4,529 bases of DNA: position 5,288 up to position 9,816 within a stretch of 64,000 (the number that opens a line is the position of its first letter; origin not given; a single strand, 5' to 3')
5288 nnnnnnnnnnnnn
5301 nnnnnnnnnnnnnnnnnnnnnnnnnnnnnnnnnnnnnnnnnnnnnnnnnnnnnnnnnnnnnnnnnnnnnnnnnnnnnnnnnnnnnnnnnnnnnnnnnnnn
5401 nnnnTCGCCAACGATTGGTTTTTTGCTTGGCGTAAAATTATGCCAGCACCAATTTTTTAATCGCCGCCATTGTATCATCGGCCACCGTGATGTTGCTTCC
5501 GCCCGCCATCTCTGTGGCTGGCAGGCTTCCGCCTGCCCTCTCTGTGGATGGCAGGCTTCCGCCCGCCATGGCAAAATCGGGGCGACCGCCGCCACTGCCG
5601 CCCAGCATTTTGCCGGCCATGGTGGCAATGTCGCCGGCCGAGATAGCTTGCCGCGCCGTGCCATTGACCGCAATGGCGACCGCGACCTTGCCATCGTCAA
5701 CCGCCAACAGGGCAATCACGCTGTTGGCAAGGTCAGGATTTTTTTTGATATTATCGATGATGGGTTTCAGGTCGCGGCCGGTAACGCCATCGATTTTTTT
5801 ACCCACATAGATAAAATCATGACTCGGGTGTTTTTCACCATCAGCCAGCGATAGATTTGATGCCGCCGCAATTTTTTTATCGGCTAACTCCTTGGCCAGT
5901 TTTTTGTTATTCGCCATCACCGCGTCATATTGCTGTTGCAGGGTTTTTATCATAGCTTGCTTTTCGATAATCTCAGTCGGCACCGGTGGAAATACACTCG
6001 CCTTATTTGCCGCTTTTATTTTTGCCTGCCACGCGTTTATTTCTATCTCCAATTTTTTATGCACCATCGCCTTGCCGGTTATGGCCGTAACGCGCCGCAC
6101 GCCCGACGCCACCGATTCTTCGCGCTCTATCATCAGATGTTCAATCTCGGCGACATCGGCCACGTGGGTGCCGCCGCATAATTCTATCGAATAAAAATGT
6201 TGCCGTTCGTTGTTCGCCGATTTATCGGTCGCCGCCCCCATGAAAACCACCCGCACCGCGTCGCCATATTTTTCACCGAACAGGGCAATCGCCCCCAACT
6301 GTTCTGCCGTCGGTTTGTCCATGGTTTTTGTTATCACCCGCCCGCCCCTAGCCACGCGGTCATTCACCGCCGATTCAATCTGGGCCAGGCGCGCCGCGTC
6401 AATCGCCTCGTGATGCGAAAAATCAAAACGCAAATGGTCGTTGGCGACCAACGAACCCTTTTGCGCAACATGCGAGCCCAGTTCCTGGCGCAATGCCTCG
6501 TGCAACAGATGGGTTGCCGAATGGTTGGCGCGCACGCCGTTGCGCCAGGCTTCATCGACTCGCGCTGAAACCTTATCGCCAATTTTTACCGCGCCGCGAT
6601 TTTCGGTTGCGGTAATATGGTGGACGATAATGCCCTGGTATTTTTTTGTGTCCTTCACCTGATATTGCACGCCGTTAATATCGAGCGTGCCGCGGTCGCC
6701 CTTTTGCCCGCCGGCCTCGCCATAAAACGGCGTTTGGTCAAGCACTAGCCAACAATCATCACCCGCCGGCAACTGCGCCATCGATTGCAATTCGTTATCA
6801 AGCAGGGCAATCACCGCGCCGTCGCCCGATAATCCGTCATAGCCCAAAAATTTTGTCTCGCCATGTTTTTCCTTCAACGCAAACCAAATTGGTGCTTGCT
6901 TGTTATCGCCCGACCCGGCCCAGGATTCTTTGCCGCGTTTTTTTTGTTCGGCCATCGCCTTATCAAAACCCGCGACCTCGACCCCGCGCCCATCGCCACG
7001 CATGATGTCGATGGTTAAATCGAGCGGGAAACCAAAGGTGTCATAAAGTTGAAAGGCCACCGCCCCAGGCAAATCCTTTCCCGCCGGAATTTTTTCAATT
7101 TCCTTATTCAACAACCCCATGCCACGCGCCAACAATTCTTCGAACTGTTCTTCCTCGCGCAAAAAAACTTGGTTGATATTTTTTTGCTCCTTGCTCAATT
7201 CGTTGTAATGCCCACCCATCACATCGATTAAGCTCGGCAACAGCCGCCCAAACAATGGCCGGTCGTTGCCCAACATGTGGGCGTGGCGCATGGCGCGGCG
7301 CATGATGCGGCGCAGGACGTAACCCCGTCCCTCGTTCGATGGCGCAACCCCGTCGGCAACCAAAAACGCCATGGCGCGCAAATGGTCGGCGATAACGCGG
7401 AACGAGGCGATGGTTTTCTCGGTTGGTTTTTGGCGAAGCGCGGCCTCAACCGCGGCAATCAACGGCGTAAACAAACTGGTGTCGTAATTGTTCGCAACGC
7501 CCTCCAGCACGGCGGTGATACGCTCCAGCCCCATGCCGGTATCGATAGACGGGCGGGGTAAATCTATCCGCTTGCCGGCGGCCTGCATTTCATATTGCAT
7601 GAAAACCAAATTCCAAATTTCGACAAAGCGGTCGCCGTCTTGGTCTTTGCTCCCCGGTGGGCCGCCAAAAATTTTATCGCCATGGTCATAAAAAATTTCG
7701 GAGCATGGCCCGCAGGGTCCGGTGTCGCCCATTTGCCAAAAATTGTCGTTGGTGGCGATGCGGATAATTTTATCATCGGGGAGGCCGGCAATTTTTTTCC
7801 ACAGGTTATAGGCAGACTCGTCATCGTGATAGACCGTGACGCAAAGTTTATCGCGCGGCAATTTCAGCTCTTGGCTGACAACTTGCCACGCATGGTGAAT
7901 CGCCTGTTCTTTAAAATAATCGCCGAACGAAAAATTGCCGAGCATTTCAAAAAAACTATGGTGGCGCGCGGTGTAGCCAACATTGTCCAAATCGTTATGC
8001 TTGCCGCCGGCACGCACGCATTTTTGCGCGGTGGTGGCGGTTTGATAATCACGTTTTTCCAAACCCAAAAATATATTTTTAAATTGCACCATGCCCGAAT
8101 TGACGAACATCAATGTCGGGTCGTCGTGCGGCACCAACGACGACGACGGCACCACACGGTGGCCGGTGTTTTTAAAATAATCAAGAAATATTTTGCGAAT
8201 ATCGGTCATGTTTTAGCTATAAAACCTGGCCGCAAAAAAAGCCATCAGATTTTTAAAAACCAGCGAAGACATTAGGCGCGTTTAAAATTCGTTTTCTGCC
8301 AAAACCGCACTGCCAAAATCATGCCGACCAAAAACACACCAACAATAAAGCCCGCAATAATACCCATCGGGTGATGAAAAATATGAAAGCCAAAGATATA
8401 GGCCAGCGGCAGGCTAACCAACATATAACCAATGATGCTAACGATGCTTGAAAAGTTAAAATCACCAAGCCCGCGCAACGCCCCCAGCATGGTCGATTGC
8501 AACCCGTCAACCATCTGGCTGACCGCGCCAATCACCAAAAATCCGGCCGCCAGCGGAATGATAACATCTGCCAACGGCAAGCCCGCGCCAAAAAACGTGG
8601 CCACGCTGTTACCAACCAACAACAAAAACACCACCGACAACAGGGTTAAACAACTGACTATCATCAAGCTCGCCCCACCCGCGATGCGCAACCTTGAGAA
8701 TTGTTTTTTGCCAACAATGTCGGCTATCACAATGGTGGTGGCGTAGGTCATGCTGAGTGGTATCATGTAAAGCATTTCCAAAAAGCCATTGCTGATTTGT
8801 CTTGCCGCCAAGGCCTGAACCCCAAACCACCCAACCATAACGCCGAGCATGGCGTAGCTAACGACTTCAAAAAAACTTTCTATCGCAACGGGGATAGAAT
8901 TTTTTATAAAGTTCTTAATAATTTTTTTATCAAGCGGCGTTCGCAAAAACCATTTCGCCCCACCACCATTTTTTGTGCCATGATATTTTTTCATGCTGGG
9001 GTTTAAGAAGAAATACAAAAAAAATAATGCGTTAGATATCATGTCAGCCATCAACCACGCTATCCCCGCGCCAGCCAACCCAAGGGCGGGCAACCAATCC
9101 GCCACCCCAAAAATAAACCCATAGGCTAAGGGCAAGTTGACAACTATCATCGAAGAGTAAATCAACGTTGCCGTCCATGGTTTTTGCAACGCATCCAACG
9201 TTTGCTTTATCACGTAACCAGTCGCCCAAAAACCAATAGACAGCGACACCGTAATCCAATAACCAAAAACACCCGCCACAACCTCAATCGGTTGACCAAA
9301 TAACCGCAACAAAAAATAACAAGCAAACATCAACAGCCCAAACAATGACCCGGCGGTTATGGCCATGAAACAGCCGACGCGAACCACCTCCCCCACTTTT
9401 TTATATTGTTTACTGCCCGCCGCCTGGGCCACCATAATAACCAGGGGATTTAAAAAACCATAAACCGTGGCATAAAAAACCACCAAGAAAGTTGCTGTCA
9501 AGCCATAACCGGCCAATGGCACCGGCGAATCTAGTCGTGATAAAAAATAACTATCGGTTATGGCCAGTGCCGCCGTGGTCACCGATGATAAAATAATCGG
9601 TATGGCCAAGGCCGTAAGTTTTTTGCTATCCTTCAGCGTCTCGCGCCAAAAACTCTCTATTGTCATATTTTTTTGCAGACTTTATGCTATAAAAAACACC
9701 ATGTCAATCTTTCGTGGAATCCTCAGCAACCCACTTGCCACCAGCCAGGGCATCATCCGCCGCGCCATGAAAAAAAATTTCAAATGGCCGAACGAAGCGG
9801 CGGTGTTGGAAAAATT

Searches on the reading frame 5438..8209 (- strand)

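Call 15: search_protein_families(library=pfam, proteins=[window:5438-8209:-])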
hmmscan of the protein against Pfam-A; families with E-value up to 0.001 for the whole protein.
window:5438-8209:- (923 aa): 3 families
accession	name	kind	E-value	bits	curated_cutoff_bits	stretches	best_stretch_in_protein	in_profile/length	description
PF01411.24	tRNA-synt_2c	-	4.8e-211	702.5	30.3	1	3-554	1-551/552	tRNA synthetases class II (A)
PF07973.19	tRNA_SAD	-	2.7e-11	43.7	24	1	652-707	1-43/44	Threonyl and Alanyl tRNA synthetase second additional domain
PF02272.25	DHHA1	-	1.4e-09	38.8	25.9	1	804-886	7-85/102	DHHA1 domain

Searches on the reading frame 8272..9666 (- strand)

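Call 15: search_protein_families(library=pfam, proteins=[window:8272-9666:-])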
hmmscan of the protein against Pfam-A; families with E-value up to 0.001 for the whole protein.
window:8272-9666:- (464 aa): 1 family
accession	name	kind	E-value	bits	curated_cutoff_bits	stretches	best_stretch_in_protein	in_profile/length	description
PF01554.23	MatE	-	1.4e-39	135.8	24.9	2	259-424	1-161/161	MatE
